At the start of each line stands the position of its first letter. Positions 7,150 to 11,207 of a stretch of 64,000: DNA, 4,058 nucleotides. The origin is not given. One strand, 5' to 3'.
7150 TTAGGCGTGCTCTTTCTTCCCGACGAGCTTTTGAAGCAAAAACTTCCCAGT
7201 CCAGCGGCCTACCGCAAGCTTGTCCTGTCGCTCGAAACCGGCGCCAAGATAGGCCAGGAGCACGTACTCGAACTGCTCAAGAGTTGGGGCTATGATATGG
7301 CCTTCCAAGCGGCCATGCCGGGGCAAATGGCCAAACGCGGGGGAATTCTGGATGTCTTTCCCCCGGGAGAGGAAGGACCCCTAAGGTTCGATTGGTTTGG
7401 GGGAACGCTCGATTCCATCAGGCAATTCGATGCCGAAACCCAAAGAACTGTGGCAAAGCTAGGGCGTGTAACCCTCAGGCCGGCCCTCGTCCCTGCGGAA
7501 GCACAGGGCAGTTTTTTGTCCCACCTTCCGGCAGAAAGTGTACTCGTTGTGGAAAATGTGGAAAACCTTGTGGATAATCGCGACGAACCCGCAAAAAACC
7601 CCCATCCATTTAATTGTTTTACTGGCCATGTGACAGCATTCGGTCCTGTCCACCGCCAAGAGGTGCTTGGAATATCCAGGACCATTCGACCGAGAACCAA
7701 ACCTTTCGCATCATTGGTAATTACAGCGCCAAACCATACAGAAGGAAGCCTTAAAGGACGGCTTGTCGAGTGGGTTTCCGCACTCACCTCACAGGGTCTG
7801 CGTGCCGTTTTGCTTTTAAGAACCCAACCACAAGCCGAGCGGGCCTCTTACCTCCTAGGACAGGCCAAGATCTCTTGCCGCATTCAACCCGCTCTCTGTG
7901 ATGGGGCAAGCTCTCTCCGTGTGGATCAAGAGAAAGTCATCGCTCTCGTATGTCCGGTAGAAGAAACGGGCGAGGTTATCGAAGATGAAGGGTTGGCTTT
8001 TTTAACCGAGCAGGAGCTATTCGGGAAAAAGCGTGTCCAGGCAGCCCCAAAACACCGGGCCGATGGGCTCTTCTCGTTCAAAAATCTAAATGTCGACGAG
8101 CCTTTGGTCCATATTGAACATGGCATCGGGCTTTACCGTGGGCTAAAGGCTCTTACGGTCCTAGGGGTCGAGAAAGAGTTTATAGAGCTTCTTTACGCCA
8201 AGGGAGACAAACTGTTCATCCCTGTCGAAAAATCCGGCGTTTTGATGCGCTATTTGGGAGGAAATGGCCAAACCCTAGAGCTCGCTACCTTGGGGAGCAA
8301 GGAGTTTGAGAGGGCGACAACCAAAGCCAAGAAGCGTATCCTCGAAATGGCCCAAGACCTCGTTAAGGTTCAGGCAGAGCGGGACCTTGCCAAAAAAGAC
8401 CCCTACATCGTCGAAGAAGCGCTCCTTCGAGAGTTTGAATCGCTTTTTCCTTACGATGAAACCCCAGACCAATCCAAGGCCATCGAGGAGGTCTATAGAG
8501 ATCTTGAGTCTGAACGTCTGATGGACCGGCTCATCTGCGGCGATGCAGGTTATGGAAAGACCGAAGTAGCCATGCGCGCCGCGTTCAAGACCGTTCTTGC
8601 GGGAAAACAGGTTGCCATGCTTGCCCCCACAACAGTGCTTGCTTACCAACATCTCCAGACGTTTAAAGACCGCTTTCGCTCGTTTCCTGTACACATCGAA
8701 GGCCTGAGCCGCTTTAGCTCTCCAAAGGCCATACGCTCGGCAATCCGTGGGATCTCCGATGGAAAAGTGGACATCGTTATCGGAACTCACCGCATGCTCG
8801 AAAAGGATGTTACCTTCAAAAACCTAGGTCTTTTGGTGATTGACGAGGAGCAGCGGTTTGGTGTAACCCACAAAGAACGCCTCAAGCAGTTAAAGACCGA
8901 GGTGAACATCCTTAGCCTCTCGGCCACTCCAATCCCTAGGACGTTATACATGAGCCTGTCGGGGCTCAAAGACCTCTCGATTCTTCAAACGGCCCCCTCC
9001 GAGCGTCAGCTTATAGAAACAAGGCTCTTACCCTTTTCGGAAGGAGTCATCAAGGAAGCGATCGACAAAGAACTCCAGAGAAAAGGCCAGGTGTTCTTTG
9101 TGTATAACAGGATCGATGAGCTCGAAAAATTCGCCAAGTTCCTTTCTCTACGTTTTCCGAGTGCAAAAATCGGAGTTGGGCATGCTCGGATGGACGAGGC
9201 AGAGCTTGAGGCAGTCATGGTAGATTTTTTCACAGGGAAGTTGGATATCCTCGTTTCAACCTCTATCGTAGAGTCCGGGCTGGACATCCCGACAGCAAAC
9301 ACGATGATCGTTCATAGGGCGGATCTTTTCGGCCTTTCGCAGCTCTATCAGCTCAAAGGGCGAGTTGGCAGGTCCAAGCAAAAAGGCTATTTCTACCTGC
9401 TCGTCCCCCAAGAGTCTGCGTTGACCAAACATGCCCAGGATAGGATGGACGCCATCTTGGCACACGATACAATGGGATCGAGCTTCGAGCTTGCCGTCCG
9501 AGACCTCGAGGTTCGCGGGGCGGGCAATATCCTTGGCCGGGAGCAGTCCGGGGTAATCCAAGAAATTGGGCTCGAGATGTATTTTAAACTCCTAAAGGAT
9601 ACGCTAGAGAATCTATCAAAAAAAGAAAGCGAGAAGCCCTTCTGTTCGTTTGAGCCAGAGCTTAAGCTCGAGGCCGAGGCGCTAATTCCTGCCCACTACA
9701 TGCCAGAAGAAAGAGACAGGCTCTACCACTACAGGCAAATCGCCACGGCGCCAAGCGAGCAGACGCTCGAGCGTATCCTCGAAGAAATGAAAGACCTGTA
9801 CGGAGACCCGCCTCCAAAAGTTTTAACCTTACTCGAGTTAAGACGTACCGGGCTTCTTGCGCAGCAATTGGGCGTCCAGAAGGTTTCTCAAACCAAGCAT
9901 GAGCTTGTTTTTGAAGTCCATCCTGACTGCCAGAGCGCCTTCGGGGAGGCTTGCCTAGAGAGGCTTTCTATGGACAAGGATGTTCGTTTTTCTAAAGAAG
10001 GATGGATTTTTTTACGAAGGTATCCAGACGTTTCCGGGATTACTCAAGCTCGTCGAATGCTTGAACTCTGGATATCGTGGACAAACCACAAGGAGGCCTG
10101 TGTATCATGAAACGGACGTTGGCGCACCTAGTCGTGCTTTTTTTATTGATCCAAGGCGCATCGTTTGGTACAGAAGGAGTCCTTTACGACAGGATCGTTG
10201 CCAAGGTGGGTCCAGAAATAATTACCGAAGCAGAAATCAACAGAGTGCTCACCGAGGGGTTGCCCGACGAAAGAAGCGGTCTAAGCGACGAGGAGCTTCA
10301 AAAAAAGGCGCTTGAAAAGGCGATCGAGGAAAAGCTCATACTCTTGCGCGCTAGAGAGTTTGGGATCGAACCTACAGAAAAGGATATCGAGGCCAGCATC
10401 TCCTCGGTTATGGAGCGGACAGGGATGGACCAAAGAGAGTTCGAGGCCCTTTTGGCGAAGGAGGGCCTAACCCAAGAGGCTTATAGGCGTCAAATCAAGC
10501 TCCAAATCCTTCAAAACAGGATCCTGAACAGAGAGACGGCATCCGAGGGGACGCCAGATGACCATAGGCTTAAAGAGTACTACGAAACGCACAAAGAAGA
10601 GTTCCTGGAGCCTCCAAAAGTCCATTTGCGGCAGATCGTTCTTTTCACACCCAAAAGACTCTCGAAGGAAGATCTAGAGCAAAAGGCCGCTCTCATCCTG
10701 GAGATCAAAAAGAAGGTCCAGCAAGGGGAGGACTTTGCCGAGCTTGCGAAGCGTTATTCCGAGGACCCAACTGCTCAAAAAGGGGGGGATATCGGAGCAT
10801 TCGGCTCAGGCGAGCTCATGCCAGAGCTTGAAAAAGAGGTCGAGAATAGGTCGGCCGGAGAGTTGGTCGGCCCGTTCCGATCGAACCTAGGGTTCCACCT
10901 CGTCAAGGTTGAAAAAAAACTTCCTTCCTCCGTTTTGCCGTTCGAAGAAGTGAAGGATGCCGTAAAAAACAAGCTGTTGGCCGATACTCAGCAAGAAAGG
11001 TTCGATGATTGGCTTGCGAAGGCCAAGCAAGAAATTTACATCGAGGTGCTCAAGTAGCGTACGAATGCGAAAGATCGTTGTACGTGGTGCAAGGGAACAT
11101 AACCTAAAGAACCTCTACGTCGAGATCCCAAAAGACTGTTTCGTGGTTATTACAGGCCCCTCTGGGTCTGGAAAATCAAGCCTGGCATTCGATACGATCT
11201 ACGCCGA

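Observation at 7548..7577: Three tandem DnaA boxes embedded in mfd, mimicking the left edge of oriC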

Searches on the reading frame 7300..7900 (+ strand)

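Call 61: search_solved_structures(query=window:7300-7900:+, max_evalue=0.01, show_alignments=2)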
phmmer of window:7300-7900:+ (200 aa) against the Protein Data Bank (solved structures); distinct sequences matched with E-value up to 0.01: 9.
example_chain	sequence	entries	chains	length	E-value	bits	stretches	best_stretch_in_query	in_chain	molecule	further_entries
4dfc_A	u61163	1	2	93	8.7e-10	41.9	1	6-61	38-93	Transcription-repair-coupling factor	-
2b2n_A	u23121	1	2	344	1.1e-09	41.6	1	6-62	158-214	Transcription-repair coupling factor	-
3hjh_A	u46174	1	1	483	1.7e-09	40.9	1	6-62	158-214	Transcription-repair-coupling factor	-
6x26_A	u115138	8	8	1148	5.4e-09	39.3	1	6-62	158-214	Transcription-repair-coupling factor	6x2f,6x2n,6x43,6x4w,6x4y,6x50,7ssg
2eyq_A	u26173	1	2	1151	5.4e-09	39.3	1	6-62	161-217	Transcription-repair coupling factor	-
9n07_A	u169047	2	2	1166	5.5e-09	39.3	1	6-62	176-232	Transcription-repair-coupling factor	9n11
6xeo_A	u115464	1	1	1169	5.5e-09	39.3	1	6-62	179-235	Transcription-repair-coupling factor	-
6ac6_A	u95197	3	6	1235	9.5e-06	28.7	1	7-55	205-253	Mycobacterium smegmatis Mfd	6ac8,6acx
6aca_A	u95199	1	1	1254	3.3e-05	27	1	7-56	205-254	Mycobacterium tuberculosis Mfd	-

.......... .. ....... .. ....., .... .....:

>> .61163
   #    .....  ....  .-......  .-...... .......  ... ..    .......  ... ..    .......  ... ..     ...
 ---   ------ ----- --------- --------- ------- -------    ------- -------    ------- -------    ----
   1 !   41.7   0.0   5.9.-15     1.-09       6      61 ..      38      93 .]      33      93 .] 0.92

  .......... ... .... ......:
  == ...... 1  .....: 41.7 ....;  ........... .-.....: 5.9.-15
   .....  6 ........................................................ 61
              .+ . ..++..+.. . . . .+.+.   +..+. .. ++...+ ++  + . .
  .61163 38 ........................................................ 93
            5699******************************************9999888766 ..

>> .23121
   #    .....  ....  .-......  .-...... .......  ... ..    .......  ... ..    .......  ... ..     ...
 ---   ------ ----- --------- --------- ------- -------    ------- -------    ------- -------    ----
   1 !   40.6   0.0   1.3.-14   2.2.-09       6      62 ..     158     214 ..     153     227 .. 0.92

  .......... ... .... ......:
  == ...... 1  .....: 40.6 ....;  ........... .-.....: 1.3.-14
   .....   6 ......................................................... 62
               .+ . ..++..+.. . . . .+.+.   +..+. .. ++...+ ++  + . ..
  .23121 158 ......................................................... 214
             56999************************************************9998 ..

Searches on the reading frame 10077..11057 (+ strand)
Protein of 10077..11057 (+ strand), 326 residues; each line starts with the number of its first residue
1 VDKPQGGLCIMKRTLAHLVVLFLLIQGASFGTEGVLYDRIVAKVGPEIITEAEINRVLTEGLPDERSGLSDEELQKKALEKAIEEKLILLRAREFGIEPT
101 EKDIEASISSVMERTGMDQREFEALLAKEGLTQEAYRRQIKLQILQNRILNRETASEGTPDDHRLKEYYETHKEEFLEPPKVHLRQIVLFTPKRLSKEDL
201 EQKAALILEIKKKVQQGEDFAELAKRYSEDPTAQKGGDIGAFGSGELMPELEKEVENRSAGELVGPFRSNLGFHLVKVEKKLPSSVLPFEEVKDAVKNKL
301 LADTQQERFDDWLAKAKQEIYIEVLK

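Call 4: search_protein_families(library=pfam, proteins=[window:10077-11057:+])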
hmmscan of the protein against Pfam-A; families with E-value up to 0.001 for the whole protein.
window:10077-11057:+ (326 aa): 5 families
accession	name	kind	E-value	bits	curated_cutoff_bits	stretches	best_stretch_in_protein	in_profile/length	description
PF00639.27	Rotamase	-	2.3e-23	83.4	21.7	1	189-279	3-96/97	PPIC-type PPIASE domain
PF13616.12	Rotamase_3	-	4.4e-22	79.3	22.5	1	178-281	12-115/116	PPIC-type PPIASE domain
PF13145.12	Rotamase_2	-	5.5e-19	69.6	27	1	160-294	1-121/121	PPIC-type PPIASE domain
PF13624.11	SurA_N_3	-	8.8e-15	55.3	27.2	1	10-149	13-161/162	SurA-like N-terminal domain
PF09312.16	SurA_N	-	5e-12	46.5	30.8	1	38-148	2-116/118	SurA N-terminal domain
